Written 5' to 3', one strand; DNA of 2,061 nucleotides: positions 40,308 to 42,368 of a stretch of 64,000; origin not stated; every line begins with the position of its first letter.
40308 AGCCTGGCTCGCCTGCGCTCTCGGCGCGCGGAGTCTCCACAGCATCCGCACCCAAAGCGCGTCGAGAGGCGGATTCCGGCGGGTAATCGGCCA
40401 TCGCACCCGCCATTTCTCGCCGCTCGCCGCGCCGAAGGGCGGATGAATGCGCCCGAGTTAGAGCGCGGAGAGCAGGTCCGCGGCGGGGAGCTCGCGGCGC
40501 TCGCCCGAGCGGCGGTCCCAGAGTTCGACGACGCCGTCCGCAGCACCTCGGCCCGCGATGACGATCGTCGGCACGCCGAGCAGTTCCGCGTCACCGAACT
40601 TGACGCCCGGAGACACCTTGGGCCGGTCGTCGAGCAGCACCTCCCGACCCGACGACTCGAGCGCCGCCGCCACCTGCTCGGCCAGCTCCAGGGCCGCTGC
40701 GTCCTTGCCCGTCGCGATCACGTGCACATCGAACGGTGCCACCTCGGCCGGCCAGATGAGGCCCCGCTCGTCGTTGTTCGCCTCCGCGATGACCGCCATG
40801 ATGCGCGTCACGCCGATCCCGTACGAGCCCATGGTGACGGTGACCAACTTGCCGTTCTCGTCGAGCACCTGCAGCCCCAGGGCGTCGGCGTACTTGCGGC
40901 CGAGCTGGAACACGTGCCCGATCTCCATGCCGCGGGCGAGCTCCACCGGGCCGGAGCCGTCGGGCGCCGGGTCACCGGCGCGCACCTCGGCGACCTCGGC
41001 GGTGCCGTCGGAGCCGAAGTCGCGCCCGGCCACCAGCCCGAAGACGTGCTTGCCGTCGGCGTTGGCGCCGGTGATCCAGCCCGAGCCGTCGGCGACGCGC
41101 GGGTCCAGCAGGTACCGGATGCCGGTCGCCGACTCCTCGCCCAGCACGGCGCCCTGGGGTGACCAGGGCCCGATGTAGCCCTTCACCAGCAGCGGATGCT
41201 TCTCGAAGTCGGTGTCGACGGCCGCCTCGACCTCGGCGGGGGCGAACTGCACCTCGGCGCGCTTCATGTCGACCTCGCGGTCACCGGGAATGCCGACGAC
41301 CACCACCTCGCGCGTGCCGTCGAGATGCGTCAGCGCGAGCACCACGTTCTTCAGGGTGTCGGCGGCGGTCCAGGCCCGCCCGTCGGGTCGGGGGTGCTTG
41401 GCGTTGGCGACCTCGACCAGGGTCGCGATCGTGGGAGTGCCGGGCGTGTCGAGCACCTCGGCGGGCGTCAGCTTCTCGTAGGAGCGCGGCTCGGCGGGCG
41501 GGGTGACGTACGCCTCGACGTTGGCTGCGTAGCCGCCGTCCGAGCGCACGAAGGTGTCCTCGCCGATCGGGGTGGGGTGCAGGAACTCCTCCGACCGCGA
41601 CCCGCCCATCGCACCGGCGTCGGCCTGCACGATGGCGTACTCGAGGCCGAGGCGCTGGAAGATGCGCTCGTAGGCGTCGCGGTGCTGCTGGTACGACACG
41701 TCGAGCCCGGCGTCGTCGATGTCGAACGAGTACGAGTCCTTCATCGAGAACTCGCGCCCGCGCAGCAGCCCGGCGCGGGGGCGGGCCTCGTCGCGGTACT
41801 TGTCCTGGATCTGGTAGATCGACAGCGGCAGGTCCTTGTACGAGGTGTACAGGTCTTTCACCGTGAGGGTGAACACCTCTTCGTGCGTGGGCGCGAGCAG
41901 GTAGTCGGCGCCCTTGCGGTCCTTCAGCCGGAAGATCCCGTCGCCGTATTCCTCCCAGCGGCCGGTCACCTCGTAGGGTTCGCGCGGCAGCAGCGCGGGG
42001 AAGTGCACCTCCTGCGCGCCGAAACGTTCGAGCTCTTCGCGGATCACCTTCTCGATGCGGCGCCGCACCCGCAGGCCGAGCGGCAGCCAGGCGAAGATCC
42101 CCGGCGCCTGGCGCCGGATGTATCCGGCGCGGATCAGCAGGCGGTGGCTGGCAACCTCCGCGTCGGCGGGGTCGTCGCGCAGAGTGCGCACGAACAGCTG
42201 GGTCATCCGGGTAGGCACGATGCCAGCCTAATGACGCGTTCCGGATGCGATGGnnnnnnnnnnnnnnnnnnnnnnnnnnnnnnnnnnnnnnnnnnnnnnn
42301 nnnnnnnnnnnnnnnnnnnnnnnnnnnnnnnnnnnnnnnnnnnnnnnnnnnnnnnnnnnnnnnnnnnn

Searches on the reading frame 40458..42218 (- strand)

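Call 8: search_protein_families(library=pfam, proteins=[window:40458-42218:-], max_evalue=0.001)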
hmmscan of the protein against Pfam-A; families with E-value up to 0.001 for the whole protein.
window:40458-42218:- (586 aa): 3 families
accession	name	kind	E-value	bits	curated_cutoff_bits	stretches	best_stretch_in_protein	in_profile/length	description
PF00587.30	tRNA-synt_2b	-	5.1e-30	105.3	29.3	1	96-481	1-179/179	tRNA synthetase class II core domain (G, H, P, S and T)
PF03129.25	HGTP_anticodon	-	3.7e-12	46.7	21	1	497-585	1-90/94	Anticodon binding domain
PF04073.20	tRNA_edit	-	8.3e-11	42.5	25.5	1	261-397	1-118/123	Aminoacyl-tRNA editing domain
